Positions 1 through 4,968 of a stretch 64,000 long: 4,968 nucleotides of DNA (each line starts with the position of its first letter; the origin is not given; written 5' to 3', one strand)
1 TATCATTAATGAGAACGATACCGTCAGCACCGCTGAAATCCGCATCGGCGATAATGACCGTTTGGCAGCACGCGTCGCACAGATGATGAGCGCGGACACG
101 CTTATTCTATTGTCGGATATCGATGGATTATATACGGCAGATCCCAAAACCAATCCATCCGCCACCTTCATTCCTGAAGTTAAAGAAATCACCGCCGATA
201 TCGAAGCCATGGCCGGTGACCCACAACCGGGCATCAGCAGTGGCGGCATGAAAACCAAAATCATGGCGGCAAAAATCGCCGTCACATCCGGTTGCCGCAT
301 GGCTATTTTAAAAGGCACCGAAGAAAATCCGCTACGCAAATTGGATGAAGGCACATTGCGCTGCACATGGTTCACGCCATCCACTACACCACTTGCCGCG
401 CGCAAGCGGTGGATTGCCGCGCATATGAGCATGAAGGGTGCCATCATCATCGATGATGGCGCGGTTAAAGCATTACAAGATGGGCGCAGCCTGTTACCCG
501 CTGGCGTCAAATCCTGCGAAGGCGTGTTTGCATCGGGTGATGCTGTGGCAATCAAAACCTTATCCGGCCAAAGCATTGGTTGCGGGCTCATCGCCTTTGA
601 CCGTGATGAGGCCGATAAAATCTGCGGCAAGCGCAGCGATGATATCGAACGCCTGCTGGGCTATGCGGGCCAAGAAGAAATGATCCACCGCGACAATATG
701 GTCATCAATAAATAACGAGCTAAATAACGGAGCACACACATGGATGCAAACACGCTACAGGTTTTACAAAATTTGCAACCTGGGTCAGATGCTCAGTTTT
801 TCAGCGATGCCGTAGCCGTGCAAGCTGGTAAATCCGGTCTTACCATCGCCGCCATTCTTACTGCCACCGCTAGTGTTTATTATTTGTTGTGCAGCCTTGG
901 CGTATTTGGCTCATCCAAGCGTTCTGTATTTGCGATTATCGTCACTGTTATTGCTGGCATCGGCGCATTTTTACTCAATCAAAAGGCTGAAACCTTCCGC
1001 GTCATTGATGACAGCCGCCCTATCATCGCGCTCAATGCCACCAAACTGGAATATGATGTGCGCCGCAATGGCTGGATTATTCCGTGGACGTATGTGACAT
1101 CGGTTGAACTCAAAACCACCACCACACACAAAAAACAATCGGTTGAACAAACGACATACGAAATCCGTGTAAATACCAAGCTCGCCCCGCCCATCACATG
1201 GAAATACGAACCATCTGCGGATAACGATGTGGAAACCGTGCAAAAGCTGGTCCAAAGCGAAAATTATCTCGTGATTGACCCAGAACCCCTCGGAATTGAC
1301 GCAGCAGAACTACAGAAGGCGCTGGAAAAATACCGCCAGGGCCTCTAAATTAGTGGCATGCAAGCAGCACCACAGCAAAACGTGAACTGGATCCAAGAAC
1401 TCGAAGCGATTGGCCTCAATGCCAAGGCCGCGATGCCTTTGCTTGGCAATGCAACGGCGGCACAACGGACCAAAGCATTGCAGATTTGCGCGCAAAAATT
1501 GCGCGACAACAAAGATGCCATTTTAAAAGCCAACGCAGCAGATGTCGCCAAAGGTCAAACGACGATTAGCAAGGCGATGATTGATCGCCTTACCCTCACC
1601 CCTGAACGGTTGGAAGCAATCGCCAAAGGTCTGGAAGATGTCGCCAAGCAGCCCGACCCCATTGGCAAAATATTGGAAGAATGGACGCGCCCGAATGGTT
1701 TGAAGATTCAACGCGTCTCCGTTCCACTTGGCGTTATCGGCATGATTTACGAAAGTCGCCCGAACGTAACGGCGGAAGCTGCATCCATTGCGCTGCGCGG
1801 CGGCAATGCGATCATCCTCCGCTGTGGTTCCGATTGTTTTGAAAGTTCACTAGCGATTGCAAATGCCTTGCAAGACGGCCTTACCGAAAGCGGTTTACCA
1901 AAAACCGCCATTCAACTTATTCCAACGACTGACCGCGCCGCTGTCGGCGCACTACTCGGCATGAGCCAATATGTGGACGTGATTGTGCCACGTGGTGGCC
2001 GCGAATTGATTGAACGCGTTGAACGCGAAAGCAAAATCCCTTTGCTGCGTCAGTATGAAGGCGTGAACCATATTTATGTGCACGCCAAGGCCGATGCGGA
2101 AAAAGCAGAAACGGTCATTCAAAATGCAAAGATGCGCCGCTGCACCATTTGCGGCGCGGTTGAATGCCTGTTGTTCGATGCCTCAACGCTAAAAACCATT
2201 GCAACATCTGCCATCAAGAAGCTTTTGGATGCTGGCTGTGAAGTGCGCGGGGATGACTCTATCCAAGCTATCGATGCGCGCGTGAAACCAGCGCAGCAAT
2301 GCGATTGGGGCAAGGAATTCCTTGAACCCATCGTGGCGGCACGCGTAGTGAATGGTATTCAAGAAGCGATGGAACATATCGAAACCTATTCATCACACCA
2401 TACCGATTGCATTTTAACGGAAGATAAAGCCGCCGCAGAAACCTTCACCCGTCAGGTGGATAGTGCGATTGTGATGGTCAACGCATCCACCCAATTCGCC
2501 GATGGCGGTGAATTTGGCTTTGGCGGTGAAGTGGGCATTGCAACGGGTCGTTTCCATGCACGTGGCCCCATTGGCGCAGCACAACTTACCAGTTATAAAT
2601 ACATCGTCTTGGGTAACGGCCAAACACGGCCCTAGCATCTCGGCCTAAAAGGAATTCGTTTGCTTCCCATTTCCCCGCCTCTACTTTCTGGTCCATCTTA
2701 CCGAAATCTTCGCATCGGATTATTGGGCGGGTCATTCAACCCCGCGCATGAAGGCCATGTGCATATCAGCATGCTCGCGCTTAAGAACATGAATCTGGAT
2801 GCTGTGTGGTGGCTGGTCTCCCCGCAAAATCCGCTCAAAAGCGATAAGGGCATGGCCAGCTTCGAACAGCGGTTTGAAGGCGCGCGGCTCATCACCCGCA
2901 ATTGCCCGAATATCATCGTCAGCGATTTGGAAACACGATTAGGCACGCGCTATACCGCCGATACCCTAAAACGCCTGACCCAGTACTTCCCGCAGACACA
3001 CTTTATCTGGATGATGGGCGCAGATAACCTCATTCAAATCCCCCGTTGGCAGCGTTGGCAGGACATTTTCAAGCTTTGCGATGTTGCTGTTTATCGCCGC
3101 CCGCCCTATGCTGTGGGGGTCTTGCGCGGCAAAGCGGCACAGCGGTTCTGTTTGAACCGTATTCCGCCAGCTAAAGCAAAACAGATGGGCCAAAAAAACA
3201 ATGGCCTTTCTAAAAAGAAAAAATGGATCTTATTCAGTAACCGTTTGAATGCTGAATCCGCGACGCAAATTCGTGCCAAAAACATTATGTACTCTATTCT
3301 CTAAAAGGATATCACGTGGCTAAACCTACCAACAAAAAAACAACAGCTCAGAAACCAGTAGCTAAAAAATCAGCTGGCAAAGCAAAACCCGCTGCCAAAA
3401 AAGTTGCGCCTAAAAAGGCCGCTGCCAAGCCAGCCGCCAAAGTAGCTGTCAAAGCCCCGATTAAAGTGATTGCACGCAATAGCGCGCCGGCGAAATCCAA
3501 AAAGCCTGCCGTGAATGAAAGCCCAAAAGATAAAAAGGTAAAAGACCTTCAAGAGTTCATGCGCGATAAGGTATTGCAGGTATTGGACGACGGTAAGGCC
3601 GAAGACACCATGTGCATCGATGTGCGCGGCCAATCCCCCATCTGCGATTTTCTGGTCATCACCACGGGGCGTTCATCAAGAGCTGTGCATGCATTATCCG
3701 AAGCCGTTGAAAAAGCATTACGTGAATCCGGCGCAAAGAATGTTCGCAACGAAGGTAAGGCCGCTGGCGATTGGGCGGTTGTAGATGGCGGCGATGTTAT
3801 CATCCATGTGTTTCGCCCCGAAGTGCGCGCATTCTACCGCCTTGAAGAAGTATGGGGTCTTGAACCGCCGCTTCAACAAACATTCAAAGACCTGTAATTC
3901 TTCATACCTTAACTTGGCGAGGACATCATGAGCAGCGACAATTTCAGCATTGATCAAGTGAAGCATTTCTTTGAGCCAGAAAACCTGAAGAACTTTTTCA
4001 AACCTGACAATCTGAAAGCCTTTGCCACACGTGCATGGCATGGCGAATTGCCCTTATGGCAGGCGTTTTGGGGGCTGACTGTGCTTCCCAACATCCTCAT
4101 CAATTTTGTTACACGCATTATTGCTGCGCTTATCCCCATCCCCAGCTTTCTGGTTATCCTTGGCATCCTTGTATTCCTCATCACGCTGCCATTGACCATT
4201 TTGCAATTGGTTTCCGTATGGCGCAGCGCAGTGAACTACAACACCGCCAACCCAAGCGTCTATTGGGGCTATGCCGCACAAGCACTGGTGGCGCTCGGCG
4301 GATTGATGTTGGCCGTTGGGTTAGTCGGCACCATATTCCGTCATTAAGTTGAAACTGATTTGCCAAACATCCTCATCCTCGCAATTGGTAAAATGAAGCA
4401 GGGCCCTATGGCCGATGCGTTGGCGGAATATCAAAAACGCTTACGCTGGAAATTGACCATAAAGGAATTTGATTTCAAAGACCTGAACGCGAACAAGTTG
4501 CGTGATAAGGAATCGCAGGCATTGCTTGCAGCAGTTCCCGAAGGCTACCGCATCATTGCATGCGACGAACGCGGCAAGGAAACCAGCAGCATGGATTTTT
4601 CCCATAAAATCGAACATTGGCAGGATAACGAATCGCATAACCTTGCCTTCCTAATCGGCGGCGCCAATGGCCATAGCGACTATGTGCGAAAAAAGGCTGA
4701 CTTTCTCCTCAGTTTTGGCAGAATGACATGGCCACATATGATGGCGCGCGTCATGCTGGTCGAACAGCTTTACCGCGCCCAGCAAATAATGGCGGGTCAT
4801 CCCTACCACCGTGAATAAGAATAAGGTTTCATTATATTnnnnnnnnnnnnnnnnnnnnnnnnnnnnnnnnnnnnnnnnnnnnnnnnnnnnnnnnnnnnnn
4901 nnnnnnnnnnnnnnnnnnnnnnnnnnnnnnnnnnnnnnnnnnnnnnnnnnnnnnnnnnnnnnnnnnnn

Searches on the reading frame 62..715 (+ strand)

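Call 67: search_protein_families(library=pfam, proteins=[window:62-715:+], max_evalue=0.00001)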
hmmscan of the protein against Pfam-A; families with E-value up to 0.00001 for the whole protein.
window:62-715:+ (217 aa): 2 families
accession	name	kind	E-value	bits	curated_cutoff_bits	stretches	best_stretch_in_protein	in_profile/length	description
PF01472.26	PUA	-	8.1e-20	71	24.8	1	126-199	1-74/74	PUA domain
PF00696.33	AA_kinase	-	9e-18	65.3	24.9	1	1-83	156-233/234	Amino acid kinase family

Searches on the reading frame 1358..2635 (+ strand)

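Call 67: search_protein_families(library=pfam, proteins=[window:1358-2635:+], max_evalue=0.00001)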
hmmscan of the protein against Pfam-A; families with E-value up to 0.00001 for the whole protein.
window:1358-2635:+ (425 aa): 1 family
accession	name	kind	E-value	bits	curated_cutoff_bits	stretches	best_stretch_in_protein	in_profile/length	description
PF00171.27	Aldedh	-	8.6e-21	74.4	23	1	18-281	34-285/461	Aldehyde dehydrogenase family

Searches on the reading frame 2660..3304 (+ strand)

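Call 88: search_protein_families(library=pfam, proteins=[window:2660-3304:+], max_evalue=0.0001)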
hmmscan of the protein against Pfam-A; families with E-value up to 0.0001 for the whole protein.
window:2660-3304:+ (214 aa): 1 family
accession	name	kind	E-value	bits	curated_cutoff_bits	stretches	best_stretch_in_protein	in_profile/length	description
PF01467.32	CTP_transf_like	-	5.6e-19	69.1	21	1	21-206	1-132/133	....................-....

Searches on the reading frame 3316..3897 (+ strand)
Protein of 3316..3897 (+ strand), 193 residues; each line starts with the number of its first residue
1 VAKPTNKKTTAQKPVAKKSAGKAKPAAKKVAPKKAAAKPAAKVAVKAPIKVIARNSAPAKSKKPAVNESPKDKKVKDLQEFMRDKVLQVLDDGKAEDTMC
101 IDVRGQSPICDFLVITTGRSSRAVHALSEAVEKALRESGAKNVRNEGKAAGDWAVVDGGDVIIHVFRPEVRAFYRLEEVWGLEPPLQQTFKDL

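Call 88: search_protein_families(library=pfam, proteins=[window:3316-3897:+], max_evalue=0.0001)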
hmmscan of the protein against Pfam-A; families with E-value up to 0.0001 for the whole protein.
window:3316-3897:+ (193 aa): 1 family
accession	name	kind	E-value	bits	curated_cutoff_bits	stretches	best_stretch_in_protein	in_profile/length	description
PF02410.21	RsfS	-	7.4e-30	103.5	21.6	1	85-180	2-98/98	Ribosomal silencing factor during starvation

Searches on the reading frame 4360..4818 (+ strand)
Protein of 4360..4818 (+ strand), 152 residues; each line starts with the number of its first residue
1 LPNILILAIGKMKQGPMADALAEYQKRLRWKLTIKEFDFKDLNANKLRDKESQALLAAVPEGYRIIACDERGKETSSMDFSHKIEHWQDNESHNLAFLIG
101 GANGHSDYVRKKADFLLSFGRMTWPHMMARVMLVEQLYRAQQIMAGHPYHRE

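Call 88: search_protein_families(library=pfam, proteins=[window:4360-4818:+], max_evalue=0.0001)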
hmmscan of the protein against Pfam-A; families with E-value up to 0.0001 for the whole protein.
window:4360-4818:+ (152 aa): 1 family
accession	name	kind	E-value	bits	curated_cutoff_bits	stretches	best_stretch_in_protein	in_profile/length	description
PF02590.22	SPOUT_MTase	-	1.1e-47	162.3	27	1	3-150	2-154/154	Predicted SPOUT methyltransferase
